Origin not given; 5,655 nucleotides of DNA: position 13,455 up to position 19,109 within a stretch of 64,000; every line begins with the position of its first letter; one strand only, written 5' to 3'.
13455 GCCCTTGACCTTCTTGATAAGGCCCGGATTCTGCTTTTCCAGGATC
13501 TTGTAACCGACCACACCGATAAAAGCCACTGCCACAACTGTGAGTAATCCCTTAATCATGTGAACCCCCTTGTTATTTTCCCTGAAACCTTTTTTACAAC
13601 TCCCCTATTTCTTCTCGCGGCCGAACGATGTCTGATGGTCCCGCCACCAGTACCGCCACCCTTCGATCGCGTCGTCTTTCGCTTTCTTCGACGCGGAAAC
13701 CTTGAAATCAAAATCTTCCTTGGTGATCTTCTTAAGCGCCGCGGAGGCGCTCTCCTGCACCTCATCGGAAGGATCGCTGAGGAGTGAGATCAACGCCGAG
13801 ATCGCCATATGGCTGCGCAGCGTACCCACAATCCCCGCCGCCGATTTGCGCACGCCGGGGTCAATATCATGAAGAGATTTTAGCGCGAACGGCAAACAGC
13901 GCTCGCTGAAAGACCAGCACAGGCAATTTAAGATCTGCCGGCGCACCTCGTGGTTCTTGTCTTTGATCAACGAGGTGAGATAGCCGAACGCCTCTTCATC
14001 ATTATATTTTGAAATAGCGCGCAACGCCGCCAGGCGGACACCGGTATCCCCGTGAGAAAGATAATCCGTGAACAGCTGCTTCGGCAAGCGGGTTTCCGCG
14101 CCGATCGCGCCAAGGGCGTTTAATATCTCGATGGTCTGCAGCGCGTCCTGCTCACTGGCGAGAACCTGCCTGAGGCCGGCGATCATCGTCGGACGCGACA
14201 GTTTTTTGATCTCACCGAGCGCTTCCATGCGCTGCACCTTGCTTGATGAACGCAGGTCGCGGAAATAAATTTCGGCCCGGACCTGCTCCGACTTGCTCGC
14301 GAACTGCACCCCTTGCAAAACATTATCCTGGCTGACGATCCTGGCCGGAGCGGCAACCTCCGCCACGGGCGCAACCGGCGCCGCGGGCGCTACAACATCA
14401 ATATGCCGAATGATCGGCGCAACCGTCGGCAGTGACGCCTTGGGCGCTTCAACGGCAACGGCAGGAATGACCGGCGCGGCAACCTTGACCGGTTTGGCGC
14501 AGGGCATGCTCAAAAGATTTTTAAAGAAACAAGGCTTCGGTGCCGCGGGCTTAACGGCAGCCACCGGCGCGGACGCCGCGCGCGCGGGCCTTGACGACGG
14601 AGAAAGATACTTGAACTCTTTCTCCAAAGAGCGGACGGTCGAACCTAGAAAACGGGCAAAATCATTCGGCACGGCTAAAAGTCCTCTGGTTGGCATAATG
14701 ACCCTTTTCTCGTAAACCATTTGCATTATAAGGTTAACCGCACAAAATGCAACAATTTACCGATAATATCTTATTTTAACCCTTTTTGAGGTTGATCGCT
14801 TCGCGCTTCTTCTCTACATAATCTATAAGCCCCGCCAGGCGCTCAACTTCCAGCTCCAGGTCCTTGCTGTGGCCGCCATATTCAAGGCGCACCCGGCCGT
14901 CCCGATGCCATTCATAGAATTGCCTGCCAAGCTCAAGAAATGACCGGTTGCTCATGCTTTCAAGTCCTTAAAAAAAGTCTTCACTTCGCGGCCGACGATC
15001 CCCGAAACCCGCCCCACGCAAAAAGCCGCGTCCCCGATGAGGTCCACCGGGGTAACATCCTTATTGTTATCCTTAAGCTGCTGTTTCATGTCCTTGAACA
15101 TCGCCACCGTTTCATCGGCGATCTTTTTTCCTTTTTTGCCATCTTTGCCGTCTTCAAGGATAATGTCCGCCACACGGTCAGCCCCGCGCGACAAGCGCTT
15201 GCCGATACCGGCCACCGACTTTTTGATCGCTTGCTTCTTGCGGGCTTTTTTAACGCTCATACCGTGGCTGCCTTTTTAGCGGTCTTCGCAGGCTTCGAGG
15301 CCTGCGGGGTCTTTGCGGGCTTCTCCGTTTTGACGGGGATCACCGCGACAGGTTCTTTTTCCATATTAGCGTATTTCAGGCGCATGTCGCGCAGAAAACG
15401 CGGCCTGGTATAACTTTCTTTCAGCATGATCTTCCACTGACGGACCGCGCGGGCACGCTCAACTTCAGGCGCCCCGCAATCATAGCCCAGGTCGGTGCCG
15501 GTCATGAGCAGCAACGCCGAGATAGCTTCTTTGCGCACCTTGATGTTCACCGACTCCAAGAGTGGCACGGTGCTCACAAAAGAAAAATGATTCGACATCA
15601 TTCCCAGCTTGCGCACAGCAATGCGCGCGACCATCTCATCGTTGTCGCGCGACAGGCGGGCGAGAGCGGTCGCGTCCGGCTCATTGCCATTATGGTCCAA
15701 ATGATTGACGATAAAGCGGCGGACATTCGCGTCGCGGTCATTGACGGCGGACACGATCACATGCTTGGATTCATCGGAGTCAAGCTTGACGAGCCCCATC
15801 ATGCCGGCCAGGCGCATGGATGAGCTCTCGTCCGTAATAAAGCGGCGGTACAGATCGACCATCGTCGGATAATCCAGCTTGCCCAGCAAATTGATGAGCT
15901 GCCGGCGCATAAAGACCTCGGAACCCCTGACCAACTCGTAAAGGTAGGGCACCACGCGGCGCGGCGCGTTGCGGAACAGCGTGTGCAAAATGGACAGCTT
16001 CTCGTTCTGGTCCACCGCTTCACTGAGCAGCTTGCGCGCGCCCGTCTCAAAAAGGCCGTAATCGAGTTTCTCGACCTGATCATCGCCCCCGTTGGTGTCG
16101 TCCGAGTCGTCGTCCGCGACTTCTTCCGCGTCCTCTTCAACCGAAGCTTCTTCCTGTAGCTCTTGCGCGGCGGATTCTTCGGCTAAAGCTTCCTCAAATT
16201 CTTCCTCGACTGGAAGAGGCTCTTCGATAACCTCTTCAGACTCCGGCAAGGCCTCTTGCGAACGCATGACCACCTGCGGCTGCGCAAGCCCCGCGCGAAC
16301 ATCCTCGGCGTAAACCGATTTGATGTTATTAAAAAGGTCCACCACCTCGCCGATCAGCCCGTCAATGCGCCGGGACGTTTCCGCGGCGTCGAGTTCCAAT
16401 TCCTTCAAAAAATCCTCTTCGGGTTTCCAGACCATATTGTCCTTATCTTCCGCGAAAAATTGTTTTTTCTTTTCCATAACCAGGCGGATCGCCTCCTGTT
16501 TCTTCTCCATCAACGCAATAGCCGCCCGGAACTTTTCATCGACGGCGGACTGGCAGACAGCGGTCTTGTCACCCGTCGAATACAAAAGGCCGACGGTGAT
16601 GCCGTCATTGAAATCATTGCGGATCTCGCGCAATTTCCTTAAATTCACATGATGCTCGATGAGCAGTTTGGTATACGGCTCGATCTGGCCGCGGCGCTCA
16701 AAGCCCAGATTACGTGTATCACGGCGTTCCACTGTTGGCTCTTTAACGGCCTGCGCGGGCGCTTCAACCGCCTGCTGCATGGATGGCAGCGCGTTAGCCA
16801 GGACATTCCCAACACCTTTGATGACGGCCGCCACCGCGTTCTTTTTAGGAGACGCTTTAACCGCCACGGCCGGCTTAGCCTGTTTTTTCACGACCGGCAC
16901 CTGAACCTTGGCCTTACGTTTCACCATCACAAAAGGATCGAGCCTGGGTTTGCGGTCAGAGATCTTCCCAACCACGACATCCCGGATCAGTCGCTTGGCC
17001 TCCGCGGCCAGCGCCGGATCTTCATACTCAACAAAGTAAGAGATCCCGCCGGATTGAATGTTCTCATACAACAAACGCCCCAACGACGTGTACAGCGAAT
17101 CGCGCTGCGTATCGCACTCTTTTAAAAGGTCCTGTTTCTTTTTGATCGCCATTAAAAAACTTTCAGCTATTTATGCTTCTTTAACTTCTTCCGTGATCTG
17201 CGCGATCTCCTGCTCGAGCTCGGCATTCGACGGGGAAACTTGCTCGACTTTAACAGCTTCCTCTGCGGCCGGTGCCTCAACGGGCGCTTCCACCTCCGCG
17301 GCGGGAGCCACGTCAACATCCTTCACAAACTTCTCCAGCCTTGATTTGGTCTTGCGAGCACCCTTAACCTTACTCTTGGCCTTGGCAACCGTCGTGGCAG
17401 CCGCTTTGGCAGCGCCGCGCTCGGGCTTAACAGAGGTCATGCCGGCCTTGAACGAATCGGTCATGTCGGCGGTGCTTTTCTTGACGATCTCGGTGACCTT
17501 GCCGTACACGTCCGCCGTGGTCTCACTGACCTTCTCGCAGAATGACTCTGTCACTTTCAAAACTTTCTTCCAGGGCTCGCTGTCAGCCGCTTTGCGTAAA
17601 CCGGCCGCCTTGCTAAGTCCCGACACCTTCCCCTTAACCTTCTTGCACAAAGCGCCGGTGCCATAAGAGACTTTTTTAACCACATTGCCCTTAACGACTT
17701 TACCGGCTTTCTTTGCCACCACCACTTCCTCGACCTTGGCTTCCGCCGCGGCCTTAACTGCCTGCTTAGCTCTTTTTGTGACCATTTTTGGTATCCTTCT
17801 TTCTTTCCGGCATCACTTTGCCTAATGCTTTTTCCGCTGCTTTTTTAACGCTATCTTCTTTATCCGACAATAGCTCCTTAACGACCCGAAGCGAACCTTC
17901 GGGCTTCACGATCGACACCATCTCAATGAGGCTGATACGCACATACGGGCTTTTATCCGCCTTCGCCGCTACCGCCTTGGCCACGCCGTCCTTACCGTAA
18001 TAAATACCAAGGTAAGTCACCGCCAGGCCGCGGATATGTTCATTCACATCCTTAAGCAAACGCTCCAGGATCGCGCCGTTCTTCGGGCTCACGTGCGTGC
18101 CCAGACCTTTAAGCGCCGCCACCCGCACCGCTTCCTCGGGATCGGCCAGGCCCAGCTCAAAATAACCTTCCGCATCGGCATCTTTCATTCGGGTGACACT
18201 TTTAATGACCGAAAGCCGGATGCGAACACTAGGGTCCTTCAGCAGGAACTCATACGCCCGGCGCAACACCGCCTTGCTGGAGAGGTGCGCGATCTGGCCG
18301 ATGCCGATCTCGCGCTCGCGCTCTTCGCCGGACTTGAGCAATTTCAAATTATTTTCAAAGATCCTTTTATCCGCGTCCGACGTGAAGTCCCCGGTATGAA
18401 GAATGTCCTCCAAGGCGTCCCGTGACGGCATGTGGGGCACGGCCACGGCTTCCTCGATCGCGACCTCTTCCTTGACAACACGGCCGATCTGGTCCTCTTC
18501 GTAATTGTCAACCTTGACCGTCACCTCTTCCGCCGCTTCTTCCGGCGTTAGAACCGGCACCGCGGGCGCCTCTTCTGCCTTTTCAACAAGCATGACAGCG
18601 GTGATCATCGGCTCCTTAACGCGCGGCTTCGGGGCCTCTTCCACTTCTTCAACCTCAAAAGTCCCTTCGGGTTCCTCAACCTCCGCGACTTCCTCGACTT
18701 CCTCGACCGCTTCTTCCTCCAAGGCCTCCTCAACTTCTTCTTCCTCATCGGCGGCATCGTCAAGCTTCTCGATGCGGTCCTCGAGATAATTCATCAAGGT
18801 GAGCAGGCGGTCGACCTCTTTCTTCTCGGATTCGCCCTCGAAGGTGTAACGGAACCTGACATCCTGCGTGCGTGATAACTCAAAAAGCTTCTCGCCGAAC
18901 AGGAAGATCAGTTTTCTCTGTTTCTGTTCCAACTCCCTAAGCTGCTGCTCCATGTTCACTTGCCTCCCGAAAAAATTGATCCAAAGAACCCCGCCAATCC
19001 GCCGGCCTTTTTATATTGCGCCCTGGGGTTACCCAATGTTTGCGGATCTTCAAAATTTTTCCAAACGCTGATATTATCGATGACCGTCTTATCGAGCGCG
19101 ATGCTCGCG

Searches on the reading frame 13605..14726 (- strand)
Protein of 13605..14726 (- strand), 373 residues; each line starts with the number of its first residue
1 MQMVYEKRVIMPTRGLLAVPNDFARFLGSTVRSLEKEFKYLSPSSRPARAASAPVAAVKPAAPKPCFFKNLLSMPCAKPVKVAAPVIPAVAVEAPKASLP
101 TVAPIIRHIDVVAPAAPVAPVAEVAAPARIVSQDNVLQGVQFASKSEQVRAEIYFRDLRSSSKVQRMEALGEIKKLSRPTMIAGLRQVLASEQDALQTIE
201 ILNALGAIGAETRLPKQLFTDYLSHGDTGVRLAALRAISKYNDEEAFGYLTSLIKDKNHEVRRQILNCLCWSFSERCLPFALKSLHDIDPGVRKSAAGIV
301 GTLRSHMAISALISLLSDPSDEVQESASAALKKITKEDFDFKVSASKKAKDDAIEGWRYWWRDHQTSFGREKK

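Call 3: search_protein_families(library=pfam, proteins=[window:13605-14726:-], max_evalue=0.01)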
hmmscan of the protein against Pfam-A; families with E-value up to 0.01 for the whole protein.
window:13605-14726:- (373 aa): 8 families
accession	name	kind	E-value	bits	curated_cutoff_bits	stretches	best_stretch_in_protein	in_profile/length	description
PF13646.12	HEAT_2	-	1.9e-19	70.1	27.7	2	219-285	4-71/88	HEAT repeats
PF02985.28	HEAT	-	1.5e-12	47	23.5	1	309-336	2-29/31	HEAT repeat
PF12717.13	Cnd1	-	1.5e-06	28.8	26.4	1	282-338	27-89/162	non-SMC mitotic condensation complex subunit 1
PF13513.12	HEAT_EZ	-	1.6e-06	28.9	27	0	308-333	29-54/55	HEAT-like repeat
PF00514.29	Arm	-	2.6e-06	27.7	20.6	0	308-335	13-40/41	Armadillo/beta-catenin-like repeat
PF03130.22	HEAT_PBS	-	2.7e-05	24.7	20.9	0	292-318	1-27/27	PBS lyase HEAT-like repeat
PF25786.1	HEAT_GCN1_C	-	0.00021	21.8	27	0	308-340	68-100/151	GCN1-like, C-terminal HEAT repeats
PF21581.3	SCD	-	0.0011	19.7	27.5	0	240-274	25-59/75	Stromalin conservative domain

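Call 4: search_protein_families(library=ncbifam, proteins=[window:13605-14726:-], max_evalue=0.01)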
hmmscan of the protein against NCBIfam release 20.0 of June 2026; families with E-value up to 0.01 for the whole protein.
window:13605-14726:- (373 aa): 6 families
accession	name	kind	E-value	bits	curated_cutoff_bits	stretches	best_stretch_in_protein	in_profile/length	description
NF045915.1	PhycobilmeDegNblB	equivalog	6.9e-08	32.3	300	1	173-263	123-210/214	phycobilisome degradation protein NblB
NF058502.1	phyc_lyase_CpcE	equivalog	3.1e-07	30.2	330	1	196-269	130-203/260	C-phycocyanin alpha-cysteine-84 phycocyanobilin lyase subunit CpcE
NF010374.0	PRK13800.1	equivalog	1.1e-06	27.2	1196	1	184-269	779-863/898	fumarate reductase/succinate dehydrogenase flavoprotein subunit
NF007244.0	PRK09687.1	equivalog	6e-06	25.7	275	0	189-262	100-177/285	putative lyase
TIGR02270.1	TIGR02270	subfamily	0.00025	20.2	206.8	1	201-340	167-300/410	TIGR02270 family protein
NF005847.0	PRK07764.2-3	equivalog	0.0016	16.4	1670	1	14-151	363-496/1078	DNA polymerase III subunit gamma and tau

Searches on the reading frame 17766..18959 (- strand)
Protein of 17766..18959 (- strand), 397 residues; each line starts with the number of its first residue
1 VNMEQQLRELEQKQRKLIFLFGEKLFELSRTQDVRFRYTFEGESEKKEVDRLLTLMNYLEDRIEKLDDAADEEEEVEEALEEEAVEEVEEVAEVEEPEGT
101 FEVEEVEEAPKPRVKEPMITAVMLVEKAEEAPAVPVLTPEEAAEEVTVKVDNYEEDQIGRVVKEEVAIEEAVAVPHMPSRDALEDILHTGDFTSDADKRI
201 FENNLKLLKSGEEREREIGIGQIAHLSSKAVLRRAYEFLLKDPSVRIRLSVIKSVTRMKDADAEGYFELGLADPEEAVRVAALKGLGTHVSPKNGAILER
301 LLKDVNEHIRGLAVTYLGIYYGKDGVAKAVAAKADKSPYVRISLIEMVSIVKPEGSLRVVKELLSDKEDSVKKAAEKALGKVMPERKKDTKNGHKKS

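Call 9: search_protein_families(library=pfam, proteins=[window:17766-18959:-], max_evalue=0.001)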
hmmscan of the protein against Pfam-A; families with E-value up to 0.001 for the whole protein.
window:17766-18959:- (397 aa): 3 families
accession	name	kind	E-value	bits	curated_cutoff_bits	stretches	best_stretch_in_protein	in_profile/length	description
PF13646.12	HEAT_2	-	1.3e-16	61.1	27.7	2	271-324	8-62/88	HEAT repeats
PF02985.28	HEAT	-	8.8e-11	41.5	23.5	0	359-383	4-28/31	HEAT repeat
PF21581.3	SCD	-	9.1e-05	23.1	27.5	0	357-386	32-61/75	Stromalin conservative domain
